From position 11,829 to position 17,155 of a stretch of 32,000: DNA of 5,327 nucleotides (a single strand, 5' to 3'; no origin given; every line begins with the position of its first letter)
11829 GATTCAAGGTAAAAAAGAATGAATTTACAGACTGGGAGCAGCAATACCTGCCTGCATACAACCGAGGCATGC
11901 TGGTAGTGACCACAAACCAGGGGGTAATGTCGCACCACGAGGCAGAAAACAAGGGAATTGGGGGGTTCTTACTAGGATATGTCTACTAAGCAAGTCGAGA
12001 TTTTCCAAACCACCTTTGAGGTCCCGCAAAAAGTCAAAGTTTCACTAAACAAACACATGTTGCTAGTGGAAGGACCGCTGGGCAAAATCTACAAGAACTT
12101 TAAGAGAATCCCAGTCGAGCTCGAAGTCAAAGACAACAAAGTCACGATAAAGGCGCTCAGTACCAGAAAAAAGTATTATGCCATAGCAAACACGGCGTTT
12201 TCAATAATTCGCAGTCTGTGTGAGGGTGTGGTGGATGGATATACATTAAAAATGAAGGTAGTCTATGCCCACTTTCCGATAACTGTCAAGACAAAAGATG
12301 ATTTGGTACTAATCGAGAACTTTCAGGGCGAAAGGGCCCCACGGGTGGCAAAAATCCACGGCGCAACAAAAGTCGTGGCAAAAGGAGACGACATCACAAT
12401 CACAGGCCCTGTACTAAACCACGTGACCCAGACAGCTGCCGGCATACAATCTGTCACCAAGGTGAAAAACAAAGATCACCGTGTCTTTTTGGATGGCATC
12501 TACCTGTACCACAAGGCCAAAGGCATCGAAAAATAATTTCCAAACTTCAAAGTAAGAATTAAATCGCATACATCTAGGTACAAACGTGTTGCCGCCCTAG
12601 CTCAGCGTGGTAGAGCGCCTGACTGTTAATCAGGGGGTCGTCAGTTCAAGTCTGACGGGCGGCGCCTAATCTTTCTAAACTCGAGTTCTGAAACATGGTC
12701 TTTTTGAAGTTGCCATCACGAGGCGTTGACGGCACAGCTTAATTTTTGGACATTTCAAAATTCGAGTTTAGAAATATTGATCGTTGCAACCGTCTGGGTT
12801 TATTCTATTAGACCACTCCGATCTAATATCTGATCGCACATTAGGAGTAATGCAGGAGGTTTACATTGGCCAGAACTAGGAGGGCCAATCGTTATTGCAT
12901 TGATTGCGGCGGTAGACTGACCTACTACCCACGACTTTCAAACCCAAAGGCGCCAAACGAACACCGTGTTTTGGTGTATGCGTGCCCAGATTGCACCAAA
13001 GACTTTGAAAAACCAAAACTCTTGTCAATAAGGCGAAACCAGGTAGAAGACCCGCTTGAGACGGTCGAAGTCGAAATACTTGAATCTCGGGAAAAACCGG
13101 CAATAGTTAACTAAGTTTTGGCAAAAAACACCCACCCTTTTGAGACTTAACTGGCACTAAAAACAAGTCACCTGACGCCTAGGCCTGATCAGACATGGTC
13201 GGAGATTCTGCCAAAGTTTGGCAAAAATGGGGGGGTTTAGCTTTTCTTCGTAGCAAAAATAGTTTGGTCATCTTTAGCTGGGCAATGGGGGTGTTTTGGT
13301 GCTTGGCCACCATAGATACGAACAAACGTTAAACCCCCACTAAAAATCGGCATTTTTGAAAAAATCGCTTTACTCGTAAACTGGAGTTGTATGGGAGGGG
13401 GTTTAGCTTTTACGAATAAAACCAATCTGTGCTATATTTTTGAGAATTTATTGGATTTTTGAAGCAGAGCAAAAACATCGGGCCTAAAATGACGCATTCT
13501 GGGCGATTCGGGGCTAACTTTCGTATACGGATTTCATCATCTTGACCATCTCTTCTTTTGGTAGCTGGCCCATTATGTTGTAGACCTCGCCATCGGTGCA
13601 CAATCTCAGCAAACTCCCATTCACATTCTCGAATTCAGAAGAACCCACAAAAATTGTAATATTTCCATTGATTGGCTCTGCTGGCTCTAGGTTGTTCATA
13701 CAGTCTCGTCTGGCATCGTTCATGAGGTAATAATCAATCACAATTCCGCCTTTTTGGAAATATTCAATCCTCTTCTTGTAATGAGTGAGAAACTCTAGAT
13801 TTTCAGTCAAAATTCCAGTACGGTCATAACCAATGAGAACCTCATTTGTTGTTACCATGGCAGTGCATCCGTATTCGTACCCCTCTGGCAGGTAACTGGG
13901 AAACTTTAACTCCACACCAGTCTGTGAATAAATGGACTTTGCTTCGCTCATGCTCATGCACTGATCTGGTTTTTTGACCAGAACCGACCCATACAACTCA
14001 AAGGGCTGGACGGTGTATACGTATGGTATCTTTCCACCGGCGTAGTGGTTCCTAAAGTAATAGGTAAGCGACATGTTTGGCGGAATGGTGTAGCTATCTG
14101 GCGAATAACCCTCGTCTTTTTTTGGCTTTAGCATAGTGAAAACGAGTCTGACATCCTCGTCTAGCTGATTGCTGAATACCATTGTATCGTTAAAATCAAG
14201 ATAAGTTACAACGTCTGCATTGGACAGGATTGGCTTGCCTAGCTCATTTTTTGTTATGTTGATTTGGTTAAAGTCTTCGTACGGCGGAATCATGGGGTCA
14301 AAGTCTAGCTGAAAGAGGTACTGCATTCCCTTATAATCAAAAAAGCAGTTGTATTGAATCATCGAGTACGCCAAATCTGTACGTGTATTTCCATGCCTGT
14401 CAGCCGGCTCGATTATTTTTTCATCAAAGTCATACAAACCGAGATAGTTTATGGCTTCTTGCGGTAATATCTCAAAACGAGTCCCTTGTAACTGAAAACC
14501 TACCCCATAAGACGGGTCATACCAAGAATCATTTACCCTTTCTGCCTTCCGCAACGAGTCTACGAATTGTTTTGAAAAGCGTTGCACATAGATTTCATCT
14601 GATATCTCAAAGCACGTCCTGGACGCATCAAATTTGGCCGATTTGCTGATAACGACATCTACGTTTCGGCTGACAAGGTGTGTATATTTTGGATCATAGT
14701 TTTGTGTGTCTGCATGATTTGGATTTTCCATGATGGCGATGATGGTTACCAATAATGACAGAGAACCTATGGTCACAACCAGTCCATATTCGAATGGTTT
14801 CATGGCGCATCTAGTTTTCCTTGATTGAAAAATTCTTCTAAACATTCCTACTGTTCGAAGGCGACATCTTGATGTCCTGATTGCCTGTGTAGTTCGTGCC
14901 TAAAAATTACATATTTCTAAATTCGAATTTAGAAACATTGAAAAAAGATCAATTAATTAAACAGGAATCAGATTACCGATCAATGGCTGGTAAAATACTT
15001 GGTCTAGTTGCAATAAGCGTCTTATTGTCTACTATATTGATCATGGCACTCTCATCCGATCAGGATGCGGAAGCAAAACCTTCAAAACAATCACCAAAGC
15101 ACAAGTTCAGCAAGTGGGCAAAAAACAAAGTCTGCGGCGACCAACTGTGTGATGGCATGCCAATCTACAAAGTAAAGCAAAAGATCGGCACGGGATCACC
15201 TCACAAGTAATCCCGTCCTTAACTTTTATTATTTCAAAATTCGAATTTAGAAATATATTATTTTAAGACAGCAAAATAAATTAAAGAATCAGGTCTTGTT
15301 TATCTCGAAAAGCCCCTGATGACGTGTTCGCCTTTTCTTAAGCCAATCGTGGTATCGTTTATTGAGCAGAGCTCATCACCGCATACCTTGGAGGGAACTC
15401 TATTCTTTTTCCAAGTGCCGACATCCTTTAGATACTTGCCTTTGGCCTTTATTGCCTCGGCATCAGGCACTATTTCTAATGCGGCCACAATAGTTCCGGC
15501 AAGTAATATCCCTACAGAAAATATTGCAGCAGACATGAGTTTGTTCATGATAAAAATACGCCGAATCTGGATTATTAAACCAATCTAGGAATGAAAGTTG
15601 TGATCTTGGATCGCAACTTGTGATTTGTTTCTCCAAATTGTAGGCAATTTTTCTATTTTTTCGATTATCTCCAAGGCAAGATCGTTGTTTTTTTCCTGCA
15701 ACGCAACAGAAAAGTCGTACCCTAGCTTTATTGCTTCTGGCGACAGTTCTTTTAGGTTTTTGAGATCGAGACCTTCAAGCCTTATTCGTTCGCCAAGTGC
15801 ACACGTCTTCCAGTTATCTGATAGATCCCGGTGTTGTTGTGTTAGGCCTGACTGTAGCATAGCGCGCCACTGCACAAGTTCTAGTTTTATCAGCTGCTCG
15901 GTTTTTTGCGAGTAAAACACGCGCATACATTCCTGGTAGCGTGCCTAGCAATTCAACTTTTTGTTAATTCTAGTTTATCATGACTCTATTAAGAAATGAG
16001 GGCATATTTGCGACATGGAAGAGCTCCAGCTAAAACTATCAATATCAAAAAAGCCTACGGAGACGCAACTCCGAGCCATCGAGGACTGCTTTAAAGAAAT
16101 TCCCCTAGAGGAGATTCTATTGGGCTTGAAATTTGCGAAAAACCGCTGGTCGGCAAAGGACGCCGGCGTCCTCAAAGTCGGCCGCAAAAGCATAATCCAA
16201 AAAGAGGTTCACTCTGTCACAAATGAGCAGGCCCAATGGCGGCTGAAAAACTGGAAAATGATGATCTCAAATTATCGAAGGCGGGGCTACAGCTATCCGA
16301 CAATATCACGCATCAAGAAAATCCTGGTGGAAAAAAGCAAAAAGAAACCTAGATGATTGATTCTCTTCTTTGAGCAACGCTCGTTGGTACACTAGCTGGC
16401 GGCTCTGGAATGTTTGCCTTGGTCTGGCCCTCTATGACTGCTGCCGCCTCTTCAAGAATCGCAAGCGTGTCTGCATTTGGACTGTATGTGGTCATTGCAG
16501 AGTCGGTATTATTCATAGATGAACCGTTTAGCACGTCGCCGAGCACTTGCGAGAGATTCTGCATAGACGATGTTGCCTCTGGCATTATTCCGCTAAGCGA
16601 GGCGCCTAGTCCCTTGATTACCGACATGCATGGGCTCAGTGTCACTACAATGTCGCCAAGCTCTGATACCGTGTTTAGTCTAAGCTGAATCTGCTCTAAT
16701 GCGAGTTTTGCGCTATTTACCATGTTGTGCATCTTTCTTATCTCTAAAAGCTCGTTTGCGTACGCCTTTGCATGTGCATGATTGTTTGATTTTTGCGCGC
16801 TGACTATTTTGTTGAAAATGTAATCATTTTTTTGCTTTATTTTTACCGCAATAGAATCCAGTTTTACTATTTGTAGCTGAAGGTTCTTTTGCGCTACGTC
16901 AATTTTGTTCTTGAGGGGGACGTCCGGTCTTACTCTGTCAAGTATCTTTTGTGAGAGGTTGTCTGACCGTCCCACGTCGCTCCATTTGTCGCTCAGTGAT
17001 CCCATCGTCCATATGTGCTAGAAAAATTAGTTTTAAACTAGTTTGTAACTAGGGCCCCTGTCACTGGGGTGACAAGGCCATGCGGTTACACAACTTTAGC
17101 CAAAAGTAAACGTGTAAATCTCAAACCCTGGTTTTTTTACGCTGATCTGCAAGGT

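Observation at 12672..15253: Four copies of a 22-bp palindrome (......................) confined to a 2.6-kb accessory stretch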

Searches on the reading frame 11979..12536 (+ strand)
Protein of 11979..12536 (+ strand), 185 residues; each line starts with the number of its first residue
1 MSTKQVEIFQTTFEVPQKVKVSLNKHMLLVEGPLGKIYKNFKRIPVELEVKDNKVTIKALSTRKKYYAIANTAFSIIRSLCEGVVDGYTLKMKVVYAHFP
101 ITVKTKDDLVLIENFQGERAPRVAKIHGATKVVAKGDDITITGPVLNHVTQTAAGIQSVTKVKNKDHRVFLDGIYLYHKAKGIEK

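Call 7: search_protein_families(library=pfam, proteins=[window:11979-12536:+], max_evalue=0.01)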
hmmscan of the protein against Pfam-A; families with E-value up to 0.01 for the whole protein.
window:11979-12536:+ (185 aa): 1 family
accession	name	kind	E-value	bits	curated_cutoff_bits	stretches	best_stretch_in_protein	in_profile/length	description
PF00347.28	Ribosomal_L6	-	4.9e-15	56.5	27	2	99-173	1-80/80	Ribosomal protein L6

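Call 57: find_encoding_contigs(protein=window:11979-12536:+, flank=1000, max_places=6)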
Protein window:11979-12536:+ (185 aa): no gene with exactly this product is on record in the collection.

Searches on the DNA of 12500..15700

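Call 28: search_rna_families(source=window, start=12500, end=15700, threshold=evalue, max_evalue=5)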
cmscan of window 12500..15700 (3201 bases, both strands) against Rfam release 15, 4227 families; matches with E-value up to 5: 4.
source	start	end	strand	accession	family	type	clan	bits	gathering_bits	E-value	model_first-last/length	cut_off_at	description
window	12591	12664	+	RF00005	tRNA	Gene; tRNA;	CL00001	67.9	29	6.1e-14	1-71/71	no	tRNA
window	12591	12665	-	RF04354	Plastid-ycf2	Cis-reg;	-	31.4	65.7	0.00073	1-75/75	no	Plastid-ycf2 5UTR RNA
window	13265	13413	+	RF01772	rnk_pseudo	Cis-reg; leader;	-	21.2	55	2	1-108/108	no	Pseudomonas rnk leader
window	13438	13557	-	RF02060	STnc410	Gene; sRNA;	-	18.4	50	0.74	1-158/158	no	Enterobacterial sRNA STnc410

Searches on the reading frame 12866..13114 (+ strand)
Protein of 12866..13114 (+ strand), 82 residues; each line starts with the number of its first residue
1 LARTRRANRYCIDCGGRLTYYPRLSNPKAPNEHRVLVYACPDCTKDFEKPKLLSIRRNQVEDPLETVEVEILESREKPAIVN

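Call 7: search_protein_families(library=pfam, proteins=[window:12866-13114:+], max_evalue=0.01)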
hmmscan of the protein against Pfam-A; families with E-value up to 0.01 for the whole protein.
window:12866-13114:+ (82 aa): 0 families

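Call 42: search_protein_families(library=pfam, proteins=[window:12866-13114:+], max_evalue=5)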
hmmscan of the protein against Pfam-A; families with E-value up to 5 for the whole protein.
window:12866-13114:+ (82 aa): 12 families
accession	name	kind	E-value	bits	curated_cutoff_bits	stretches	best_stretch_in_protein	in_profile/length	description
PF12773.13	DZR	-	0.014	15.9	27.3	1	4-46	8-33/45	Double zinc ribbon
PF08790.17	zf-LYAR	-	0.015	15.6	20.7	1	38-49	1-12/28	LYAR-type C2HC zinc finger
PF13005.12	zf-IS66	-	0.025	15.5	27.3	1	32-43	34-45/46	zinc-finger binding domain of transposase IS66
PF09723.15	Zn_ribbon_8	-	0.029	14.8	34.4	1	38-51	6-17/41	Zinc ribbon domain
PF07975.18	C1_4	-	0.042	14.5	28.9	1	14-47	2-35/55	TFIIH C1-like domain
PF12172.15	zf-ChsH2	-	0.046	13.9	23.2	1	28-43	2-17/37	ChsH2, rubredoxin-like zinc ribbon domain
PF06906.16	DUF1272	-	0.053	14.1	25.3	0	8-22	41-55/57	Protein of unknown function (DUF1272)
PF14369.11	Zn_ribbon_19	-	0.07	13.7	30.8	0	37-47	22-31/35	zinc-ribbon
PF07503.17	zf-HYPF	-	0.091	13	23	1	40-51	2-13/34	HypF finger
PF13894.12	zf-C2H2_4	-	0.15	13.3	27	1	38-53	1-16/24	C2H2-type zinc finger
PF00096.32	zf-C2H2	-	0.37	11.8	25.2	1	38-53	1-16/23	Zinc finger, C2H2 type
PF13465.12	zf-H2C2_2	-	0.46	11.4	40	1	37-48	14-25/26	Zinc-finger double domain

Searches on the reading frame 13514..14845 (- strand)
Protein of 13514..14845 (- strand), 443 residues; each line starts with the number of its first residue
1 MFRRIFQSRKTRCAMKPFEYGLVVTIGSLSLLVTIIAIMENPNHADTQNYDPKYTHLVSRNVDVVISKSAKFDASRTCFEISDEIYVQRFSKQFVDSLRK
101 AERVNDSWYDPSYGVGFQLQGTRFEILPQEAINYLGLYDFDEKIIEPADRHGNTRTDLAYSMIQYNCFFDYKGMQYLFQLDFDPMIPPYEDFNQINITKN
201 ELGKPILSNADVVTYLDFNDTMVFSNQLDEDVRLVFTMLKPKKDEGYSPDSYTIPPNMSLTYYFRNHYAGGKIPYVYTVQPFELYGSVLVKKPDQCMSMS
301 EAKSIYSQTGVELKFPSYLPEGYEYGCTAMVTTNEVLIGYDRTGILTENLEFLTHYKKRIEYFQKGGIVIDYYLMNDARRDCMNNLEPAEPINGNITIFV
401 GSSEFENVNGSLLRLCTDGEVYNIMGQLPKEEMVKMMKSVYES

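Call 7: search_protein_families(library=pfam, proteins=[window:13514-14845:-], max_evalue=0.01)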
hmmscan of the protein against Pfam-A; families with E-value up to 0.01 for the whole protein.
window:13514-14845:- (443 aa): 1 family
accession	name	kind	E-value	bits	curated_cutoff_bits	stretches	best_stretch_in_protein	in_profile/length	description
PF14285.11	DUF4367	-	0.0085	17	22.1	0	360-440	61-110/110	Domain of unknown function (DUF4367)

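Call 56: find_encoding_contigs(protein=window:13514-14845:-, flank=1000, max_places=6)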
Protein window:13514-14845:- (443 aa): no gene with exactly this product is on record in the collection.

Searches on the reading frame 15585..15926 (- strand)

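Call 7: search_protein_families(library=pfam, proteins=[window:15585-15926:-], max_evalue=0.01)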
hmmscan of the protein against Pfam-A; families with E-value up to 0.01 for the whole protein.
window:15585-15926:- (113 aa): 0 families

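Call 42: search_protein_families(library=pfam, proteins=[window:15585-15926:-], max_evalue=5)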
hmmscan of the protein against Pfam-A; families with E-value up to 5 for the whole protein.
window:15585-15926:- (113 aa): 2 families
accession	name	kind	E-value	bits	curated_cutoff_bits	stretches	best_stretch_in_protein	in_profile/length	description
PF22430.1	Aa-Ago_N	-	0.033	14.2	26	1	3-34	5-36/70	Ago, N-terminal domain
PF11433.13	DUF3198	-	0.09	13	28.7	1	56-81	20-45/50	Protein of unknown function (DUF3198)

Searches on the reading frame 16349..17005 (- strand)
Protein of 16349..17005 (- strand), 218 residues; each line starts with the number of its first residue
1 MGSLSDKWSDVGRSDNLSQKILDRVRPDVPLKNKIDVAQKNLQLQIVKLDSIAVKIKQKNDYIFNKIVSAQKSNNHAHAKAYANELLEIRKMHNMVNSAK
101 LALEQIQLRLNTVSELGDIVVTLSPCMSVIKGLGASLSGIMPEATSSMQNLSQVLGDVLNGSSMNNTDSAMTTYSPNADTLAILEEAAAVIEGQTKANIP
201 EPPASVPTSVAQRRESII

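Call 7: search_protein_families(library=pfam, proteins=[window:16349-17005:-], max_evalue=0.01)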
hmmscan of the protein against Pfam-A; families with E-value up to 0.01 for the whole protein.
window:16349-17005:- (218 aa): 0 families

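Call 42: search_protein_families(library=pfam, proteins=[window:16349-17005:-], max_evalue=5)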
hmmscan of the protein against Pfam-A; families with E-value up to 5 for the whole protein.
window:16349-17005:- (218 aa): 1 family
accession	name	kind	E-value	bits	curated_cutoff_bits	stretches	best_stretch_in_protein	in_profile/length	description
PF03357.26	Snf7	-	1.2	9.2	27.3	1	39-116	3-80/171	Snf7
